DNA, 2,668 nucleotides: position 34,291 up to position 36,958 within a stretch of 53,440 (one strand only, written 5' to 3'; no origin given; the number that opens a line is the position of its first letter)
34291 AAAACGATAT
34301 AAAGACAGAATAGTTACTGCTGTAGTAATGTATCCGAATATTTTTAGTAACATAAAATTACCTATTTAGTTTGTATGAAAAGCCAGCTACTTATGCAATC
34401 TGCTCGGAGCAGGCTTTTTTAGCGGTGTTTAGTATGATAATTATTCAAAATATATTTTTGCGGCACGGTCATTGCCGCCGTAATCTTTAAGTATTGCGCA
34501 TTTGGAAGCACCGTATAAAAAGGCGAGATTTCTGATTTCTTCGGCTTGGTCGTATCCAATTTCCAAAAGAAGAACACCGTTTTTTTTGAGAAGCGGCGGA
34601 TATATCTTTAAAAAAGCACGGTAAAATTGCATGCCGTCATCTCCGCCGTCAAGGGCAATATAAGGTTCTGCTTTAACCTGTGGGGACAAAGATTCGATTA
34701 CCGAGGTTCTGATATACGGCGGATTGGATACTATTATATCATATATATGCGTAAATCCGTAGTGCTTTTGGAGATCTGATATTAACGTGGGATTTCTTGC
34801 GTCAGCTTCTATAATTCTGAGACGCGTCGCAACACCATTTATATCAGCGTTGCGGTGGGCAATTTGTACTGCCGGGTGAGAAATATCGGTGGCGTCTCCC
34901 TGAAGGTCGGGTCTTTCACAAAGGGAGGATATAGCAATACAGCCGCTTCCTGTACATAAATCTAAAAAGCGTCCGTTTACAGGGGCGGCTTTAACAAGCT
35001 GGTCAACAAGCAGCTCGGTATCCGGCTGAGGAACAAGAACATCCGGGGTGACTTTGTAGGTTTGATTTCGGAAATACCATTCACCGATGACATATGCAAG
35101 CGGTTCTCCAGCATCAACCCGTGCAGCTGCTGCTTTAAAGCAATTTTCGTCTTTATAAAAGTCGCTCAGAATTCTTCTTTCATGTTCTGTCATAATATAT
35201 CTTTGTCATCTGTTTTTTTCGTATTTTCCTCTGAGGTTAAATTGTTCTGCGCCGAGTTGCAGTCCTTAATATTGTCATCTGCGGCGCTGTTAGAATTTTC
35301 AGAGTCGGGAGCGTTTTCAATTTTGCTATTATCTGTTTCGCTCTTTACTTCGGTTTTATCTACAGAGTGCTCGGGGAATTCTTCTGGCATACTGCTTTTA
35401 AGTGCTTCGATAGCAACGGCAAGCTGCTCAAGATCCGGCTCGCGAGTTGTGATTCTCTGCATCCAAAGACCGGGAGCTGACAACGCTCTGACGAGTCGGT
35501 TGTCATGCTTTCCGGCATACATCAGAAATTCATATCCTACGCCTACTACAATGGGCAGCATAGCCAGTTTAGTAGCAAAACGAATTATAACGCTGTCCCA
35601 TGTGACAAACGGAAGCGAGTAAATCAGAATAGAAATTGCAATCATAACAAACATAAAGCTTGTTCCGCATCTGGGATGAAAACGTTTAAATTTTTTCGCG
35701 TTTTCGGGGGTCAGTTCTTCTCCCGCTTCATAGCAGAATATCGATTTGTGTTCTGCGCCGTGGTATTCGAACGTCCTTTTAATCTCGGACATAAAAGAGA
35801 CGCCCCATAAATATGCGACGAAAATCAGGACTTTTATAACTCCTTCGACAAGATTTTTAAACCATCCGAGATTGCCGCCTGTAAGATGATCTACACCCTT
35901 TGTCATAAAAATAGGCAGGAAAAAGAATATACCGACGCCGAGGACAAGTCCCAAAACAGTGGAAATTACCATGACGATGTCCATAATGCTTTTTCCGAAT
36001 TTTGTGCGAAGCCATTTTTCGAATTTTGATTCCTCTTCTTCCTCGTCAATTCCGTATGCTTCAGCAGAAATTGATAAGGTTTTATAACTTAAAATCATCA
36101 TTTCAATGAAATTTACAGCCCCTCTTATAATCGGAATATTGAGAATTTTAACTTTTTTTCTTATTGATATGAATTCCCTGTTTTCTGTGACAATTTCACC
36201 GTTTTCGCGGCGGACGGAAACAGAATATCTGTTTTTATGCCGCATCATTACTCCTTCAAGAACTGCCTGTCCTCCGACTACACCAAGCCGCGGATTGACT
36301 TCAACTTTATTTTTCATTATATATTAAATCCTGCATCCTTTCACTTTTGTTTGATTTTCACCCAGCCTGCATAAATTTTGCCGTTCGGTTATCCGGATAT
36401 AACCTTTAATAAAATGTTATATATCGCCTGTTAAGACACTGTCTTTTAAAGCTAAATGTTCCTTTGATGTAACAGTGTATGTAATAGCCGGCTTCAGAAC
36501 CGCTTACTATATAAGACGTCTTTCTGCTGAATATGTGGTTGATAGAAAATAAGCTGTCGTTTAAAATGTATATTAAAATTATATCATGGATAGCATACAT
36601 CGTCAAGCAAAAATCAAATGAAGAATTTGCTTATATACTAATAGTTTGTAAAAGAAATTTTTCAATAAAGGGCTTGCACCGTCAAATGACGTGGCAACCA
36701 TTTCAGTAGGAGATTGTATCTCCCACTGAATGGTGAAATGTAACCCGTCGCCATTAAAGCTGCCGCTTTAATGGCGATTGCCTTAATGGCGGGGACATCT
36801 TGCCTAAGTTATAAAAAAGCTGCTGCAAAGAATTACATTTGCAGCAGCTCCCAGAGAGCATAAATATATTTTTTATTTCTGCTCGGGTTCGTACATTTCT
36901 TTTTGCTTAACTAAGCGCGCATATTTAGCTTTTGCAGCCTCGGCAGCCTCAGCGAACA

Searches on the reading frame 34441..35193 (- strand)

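Call 69: search_protein_families(library=pfam, proteins=[window:34441-35193:-], max_evalue=0.00001)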
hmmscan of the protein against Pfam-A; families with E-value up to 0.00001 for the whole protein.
window:34441-35193:- (250 aa): 2 families
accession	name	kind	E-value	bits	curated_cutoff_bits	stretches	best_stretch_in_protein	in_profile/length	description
PF05175.20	MTS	-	2e-11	44.3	23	1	59-162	20-110/170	Methyltransferase small domain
PF06325.19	PrmA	-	1.7e-07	31.5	22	1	70-175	159-248/296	Ribosomal protein L11 methyltransferase (PrmA)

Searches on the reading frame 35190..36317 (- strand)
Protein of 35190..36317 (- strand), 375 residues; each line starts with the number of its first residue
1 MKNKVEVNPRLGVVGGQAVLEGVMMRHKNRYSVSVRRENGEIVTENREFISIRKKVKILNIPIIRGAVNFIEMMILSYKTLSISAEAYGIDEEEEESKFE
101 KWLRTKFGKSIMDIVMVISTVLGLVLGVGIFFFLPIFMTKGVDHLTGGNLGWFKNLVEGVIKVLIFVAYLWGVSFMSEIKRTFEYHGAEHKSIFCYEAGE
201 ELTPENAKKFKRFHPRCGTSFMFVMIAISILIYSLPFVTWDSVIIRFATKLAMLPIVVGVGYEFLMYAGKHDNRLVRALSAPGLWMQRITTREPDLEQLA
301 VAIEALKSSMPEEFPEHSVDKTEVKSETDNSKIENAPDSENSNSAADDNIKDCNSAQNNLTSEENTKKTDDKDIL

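Call 69: search_protein_families(library=pfam, proteins=[window:35190-36317:-], max_evalue=0.00001)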
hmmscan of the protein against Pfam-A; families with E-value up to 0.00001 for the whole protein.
window:35190-36317:- (375 aa): 1 family
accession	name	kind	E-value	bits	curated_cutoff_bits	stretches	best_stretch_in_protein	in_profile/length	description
PF07136.16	DUF1385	-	3.6e-87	291.9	22.1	1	61-310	1-225/227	Protein of unknown function (DUF1385)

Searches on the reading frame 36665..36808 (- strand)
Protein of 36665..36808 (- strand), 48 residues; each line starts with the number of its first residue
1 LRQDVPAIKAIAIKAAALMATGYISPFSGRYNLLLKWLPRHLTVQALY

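Call 44: find_homologous_proteins(query=A4, max_evalue=10)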
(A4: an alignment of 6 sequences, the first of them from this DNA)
Query A4 (6 sequences) (48 aa, profile of the alignment): 8 proteins with E <= 10 among 534 candidates.
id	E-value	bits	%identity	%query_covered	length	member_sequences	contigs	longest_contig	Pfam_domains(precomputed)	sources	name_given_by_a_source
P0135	7.6e-24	101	70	56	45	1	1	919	-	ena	-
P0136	5.8e-17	79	90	65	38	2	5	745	-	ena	-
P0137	2.9e-12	64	87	65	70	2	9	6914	-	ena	-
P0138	7.2e-12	63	48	88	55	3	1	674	-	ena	-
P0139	2.5e-11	61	88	35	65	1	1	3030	-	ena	-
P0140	6.9e-10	56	64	52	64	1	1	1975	-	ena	-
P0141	2.2e-4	39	89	38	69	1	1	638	-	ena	-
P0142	1.6e-3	36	62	65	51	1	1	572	-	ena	-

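Call 46: find_encoding_contigs(protein=P0137, flank=10000, max_places=10)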
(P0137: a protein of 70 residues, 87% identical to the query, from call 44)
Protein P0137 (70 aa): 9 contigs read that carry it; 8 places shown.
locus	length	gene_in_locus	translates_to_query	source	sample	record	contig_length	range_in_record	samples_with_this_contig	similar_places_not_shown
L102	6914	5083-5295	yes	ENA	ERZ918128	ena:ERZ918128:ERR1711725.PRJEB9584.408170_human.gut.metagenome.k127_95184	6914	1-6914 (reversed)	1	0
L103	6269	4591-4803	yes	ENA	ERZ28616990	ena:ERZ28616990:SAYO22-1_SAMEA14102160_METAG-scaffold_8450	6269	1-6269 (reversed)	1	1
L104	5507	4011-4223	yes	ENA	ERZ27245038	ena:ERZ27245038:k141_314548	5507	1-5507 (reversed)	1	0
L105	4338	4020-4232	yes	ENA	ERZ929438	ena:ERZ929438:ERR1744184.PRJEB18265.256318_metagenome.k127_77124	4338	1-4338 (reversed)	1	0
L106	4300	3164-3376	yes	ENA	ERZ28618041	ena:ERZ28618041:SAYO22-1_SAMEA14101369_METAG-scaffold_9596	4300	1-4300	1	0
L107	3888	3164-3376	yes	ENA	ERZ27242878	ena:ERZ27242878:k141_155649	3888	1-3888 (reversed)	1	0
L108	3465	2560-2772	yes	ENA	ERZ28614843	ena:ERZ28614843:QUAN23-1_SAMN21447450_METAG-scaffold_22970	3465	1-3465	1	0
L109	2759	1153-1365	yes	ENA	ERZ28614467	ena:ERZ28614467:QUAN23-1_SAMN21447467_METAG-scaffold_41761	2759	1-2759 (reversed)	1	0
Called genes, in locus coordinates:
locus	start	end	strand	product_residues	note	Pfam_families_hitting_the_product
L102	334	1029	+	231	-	PF12822:ECF_trnsprt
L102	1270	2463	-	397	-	PF01594:AI-2E_transport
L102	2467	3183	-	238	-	PF04607:RelA_SpoT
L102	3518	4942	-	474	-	PF12838:Fer4_7, PF00037:Fer4, PF12797:Fer4_2 (weak), PF12837:Fer4_6 (weak), PF13237:Fer4_10, PF13484:Fer4_16 (weak), PF00037:Fer4, PF02906:Fe_hyd_lg_C, +9 more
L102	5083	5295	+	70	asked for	-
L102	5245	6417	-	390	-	PF07228:SpoIIE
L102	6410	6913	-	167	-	?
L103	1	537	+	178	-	?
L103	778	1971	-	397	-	PF01594:AI-2E_transport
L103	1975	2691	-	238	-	PF04607:RelA_SpoT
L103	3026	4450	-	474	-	PF12838:Fer4_7, PF00037:Fer4, PF12797:Fer4_2 (weak), PF12837:Fer4_6 (weak), PF13237:Fer4_10, PF13484:Fer4_16 (weak), PF00037:Fer4, PF02906:Fe_hyd_lg_C, +9 more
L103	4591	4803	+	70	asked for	-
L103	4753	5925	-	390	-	PF07228:SpoIIE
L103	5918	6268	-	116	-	?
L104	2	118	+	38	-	?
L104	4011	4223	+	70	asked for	-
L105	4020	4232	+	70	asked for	-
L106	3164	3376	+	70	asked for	-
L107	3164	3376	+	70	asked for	-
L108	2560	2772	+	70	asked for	-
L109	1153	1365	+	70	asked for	-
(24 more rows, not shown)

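Call 47: find_encoding_contigs(protein=P0139, flank=10000, max_places=4)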
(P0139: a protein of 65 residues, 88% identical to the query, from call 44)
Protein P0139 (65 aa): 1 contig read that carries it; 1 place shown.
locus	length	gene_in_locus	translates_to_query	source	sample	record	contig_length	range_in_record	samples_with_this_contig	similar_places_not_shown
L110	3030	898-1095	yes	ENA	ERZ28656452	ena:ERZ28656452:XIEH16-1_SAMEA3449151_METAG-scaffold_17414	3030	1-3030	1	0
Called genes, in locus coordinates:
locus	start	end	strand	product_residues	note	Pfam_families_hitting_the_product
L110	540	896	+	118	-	PF02583:Trns_repr_metal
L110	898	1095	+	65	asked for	-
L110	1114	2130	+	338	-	-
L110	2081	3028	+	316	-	?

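Call 48: find_encoding_contigs(protein=P0140, flank=10000, max_places=4)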
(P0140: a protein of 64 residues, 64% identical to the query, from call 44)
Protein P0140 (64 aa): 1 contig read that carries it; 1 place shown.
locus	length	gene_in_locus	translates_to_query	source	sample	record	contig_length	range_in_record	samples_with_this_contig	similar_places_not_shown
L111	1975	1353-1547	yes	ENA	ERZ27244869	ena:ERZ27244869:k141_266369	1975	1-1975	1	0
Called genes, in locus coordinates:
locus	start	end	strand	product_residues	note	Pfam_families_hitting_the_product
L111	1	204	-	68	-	?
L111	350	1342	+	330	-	PF00849:PseudoU_synth_2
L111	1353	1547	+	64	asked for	-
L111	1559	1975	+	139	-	?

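Call 49: find_encoding_contigs(protein=P0136, flank=10000, max_places=6)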
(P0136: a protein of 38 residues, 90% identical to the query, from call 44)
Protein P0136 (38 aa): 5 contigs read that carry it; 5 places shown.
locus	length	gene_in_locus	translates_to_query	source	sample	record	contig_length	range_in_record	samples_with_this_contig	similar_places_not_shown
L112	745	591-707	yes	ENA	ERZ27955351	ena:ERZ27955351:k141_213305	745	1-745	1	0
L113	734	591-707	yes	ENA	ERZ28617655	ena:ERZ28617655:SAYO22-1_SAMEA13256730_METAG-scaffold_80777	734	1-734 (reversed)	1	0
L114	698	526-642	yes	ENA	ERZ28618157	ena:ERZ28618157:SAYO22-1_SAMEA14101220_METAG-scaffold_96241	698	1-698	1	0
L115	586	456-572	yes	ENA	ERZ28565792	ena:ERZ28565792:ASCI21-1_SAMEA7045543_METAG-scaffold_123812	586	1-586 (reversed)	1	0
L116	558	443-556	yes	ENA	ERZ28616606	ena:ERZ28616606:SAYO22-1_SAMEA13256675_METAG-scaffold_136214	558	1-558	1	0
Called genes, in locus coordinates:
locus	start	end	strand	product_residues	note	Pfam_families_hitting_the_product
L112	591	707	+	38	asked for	-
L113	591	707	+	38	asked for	-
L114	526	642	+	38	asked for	-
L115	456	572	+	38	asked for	-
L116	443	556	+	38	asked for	?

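Call 50: find_encoding_contigs(protein=P0138, flank=10000, max_places=4)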
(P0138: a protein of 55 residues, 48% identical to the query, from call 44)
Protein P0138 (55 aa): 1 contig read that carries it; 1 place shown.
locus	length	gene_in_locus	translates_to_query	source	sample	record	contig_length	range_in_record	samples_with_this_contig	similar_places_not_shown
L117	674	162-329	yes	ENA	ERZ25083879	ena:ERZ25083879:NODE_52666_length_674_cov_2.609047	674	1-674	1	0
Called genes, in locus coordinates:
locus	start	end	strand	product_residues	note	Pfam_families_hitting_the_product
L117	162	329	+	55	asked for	-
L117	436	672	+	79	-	?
